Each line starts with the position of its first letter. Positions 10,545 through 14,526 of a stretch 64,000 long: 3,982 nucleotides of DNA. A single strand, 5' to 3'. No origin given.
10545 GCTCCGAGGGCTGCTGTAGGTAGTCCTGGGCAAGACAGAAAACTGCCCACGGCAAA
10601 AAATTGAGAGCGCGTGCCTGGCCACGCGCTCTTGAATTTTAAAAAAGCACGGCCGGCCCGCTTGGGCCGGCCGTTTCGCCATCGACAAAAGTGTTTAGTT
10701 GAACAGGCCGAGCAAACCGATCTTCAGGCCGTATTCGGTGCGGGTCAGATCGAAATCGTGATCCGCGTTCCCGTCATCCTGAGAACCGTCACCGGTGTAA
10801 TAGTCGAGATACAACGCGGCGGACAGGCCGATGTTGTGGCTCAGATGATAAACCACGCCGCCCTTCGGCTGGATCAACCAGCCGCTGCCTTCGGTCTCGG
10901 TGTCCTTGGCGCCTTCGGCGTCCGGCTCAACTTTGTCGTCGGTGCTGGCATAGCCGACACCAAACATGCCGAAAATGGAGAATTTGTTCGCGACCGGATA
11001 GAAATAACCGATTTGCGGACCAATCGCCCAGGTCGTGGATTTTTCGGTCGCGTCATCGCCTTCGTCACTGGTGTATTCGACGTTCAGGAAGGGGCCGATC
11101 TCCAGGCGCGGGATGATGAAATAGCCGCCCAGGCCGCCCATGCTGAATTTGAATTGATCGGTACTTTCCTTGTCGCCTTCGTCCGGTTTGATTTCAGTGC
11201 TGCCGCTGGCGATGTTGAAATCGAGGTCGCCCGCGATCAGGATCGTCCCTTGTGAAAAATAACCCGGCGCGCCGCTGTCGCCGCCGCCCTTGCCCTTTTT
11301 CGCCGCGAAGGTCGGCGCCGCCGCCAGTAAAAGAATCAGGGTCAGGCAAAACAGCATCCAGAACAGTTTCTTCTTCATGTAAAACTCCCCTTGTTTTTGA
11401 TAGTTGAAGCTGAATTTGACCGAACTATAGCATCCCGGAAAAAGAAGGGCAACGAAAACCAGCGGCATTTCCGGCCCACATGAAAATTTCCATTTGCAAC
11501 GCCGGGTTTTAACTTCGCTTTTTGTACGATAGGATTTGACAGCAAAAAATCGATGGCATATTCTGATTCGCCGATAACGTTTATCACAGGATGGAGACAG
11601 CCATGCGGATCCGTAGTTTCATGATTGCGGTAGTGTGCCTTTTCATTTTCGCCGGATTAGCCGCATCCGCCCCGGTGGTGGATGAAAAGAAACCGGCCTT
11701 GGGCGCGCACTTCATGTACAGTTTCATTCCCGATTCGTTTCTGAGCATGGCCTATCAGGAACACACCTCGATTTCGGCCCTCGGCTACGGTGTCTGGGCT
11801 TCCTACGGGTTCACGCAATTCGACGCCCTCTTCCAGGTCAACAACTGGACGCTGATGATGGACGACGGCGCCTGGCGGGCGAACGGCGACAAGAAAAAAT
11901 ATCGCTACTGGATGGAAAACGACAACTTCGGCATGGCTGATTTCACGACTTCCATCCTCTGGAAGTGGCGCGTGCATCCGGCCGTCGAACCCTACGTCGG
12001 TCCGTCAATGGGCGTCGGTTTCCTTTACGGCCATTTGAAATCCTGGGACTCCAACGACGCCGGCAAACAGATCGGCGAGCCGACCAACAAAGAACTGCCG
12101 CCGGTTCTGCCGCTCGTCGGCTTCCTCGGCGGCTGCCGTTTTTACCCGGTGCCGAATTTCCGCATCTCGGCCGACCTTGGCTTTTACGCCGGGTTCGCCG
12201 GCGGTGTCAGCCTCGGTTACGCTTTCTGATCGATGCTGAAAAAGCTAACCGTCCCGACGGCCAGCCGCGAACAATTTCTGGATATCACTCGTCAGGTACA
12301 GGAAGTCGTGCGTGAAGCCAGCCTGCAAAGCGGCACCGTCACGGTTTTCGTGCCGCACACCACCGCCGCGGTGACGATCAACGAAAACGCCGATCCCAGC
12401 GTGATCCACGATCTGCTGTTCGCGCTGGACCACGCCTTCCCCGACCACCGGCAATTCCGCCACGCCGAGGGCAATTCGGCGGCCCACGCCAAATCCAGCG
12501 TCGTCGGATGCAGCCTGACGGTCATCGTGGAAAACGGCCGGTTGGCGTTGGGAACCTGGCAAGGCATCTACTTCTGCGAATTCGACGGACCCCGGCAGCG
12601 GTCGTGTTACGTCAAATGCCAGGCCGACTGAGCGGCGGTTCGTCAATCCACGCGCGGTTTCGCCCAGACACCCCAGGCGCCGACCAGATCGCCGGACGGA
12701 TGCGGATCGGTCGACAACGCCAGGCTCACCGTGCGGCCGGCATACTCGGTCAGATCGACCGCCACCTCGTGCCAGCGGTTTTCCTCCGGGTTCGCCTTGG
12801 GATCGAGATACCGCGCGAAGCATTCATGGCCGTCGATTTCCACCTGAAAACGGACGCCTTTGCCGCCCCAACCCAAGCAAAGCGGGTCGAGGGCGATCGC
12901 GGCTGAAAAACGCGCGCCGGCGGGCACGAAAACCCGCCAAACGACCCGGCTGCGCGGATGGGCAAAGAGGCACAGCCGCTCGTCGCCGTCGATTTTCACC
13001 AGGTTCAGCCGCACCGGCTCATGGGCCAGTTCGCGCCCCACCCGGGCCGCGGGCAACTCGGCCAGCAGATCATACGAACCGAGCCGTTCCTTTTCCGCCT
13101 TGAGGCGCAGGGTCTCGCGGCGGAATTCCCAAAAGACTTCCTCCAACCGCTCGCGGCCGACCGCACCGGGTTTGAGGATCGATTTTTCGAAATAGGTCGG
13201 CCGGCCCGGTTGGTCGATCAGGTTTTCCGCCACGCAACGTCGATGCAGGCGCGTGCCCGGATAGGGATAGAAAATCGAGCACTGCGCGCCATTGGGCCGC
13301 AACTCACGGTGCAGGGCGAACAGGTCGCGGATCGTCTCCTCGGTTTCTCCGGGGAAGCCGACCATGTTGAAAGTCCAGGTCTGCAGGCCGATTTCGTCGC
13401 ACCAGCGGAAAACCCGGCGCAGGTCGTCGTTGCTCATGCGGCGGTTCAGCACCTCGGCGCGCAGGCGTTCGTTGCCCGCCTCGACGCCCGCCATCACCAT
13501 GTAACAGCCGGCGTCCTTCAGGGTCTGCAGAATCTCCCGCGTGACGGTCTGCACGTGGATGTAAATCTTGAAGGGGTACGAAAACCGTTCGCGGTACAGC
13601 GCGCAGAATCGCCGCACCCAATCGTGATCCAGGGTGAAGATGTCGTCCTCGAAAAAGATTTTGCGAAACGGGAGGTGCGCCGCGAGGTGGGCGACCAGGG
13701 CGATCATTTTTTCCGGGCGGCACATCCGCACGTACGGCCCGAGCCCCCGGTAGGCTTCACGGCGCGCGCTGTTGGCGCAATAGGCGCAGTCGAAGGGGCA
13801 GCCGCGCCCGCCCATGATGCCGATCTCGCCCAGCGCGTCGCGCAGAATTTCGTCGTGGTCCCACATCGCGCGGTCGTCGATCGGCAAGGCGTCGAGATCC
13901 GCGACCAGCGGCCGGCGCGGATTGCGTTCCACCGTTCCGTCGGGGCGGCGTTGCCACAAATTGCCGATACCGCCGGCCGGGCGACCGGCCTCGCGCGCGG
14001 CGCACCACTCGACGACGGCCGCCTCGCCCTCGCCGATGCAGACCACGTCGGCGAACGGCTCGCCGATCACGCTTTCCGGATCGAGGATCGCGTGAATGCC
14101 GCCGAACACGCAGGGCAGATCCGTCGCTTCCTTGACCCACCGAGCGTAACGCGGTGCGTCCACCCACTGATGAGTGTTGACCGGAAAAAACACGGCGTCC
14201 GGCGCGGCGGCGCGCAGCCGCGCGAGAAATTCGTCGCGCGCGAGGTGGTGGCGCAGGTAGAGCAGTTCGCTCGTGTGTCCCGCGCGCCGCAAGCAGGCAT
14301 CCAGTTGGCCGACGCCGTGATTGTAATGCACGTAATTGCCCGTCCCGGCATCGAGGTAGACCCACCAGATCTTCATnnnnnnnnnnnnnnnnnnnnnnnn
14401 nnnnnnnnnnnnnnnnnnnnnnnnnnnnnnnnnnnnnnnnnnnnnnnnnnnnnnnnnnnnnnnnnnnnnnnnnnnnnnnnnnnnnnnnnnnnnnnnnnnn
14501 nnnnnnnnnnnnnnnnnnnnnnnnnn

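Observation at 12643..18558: Operon of a GH-like propeller, an M32 carboxypeptidase and two paralogous B12-radical-SAM enzymes sharing an uncharacterised ~150-aa C-terminal domain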

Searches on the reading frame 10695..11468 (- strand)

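Call 5: search_protein_families(library=pfam, proteins=[window:10695-11468:-], max_evalue=0.01)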
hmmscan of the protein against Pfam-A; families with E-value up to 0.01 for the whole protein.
window:10695-11468:- (257 aa): 3 families
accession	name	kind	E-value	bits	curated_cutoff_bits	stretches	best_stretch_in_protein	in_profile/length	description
PF13505.12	OMP_b-brl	-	7.9e-10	39.6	28.7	1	43-231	3-160/175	Outer membrane protein beta-barrel domain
PF13557.12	Phenol_MetA_deg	-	0.00019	22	22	0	130-170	183-224/242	Putative MetA-pathway of phenol degradation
PF01389.23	OmpA_membrane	-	0.0019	18.4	21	1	104-215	31-142/180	OmpA-like transmembrane domain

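Call 6: search_protein_families(library=ncbifam, proteins=[window:10695-11468:-], max_evalue=0.01)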
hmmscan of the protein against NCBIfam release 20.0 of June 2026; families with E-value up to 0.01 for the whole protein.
window:10695-11468:- (257 aa): 0 families

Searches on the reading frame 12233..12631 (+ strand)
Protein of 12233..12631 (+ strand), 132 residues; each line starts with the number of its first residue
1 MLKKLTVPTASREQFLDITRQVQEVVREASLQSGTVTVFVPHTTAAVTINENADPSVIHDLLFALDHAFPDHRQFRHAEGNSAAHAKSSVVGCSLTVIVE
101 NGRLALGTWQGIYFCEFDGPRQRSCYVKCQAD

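Call 42: search_protein_families(library=pfam, proteins=[window:12233-12631:+], max_evalue=0.01)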
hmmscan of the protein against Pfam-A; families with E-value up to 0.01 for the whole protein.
window:12233-12631:+ (132 aa): 1 family
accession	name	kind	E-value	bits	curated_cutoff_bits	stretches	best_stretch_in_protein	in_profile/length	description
PF01894.22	UPF0047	-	3.8e-45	153.3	27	1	17-128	1-116/117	Uncharacterised protein family UPF0047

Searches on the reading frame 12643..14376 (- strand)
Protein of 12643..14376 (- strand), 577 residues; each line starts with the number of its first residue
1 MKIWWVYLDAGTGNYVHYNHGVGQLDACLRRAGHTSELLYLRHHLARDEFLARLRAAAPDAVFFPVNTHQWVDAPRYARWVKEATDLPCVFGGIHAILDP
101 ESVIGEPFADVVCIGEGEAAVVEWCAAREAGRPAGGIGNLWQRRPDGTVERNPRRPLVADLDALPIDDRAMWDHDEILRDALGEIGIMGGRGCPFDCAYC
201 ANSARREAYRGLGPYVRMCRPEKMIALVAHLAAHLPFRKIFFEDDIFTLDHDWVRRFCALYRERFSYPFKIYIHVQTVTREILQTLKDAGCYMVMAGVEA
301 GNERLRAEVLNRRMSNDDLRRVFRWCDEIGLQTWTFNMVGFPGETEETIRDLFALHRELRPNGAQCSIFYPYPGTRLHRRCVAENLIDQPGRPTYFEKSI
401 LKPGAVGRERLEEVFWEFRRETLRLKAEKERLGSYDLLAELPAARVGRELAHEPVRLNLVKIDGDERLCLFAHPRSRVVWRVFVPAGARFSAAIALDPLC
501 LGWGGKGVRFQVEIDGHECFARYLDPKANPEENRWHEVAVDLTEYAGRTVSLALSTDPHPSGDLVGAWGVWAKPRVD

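Call 5: search_protein_families(library=pfam, proteins=[window:12643-14376:-], max_evalue=0.01)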
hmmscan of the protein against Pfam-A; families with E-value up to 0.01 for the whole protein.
window:12643-14376:- (577 aa): 3 families
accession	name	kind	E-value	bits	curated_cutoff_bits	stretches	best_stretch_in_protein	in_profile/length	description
PF04055.27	Radical_SAM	-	1.2e-19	71.5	29.5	1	190-354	4-164/166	Radical SAM superfamily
PF02310.24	B12-binding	-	2e-13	50.7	32.1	1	14-123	9-119/121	B12 binding domain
PF19864.5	Radical_SAM_N2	-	0.00042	20.2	29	1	85-129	84-126/151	Radical SAM proteins, N-terminal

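Call 6: search_protein_families(library=ncbifam, proteins=[window:12643-14376:-], max_evalue=0.01)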
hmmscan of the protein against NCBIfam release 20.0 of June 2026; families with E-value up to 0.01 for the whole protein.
window:12643-14376:- (577 aa): 25 families
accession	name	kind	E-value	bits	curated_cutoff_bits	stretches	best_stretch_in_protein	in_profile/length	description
TIGR03471.1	HpnJ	equivalog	4.1e-33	115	577.6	1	81-389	91-395/472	hopanoid biosynthesis associated radical SAM protein HpnJ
NF050148.1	rSAM_ApyD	equivalog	2.7e-32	112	750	1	54-401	70-411/645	RiPP biosynthesis radical SAM protein ApyD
TIGR04072.2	rSAM_ladder_B12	equivalog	1.4e-25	89.8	360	1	12-398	11-392/443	lipid biosynthesis B12-binding/radical SAM protein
TIGR04479.1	bcpD_PhpK_rSAM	subfamily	2.3e-24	85.7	600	1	115-373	178-423/504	PhpK family radical SAM P-methyltransferase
TIGR02026.1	BchE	equivalog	3e-22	79.2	481.35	1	22-413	25-418/497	magnesium-protoporphyrin IX monomethyl ester anaerobic oxidative cyclase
NF033070.1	rSAM_AprD4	equivalog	7.8e-22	77.8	500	1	151-388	160-397/456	AprD4 family radical SAM diol-dehydratase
NF038361.1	rSAM_Sden_1168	equivalog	1.1e-17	63.9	575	1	47-417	129-510/560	Sden_1168 family B12-binding radical SAM P-methyltransferase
TIGR04013.1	B12_SAM_MJ_1487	hypoth_equivalog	7.1e-16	58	251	2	55-203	39-170/382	TIGR04013 family B12-binding domain/radical SAM domain-containing protein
TIGR03975.1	rSAM_ocin_1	subfamily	2.2e-14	52.9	281.85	1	52-356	122-427/606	RiPP maturation radical SAM C-methyltransferase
TIGR04295.1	B12_rSAM_oligo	hypoth_equivalog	2.2e-13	49.7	400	1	17-320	23-324/422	TIGR04295 family B12-binding domain-containing radical SAM protein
TIGR04014.1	B12_SAM_MJ_0865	equivalog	1.6e-12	46.9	360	2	273-383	251-360/434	methyl-coenzyme M reductase glutamine C-methyltransferase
TIGR04385.1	B12_rSAM_cofa1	equivalog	1.3e-11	44.4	450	1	84-353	97-358/438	B12 lower ligand biosynthesis radical SAM protein BzaD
TIGR04190.1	B12_SAM_Ta0216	equivalog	2e-11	43.2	500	1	77-359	99-394/554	TIGR04190 family B12-binding domain/radical SAM domain protein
NF033712.0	B12_rSAM_KedN5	subfamily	1.3e-10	40.1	700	1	87-348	92-359/624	KedN5 family methylcobalamin-dependent radical SAM C-methyltransferase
TIGR04367.1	HpnR_B12_rSAM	equivalog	1.4e-09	37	650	1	21-378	24-370/490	hopanoid C-3 methylase HpnR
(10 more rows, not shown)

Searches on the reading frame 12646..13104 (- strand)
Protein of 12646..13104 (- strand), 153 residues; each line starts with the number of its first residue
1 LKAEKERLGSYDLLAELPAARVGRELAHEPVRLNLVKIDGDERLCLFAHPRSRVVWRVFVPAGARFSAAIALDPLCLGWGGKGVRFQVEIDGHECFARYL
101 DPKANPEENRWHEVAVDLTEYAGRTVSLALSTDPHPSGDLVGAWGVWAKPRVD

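Call 10: search_protein_families(library=pfam, proteins=[window:12646-13104:-], max_evalue=10)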
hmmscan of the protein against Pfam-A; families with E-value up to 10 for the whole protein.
seq(153 aa): 2 families
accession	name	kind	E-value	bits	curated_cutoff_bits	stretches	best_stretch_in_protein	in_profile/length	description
PF08305.17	NPCBM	-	0.0016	18.9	23.9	1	47-152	43-136/137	NPCBM/NEW2 domain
PF25534.1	DUF7918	-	0.19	12.1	27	1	62-111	37-86/228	Domain of unknown function (DUF7918)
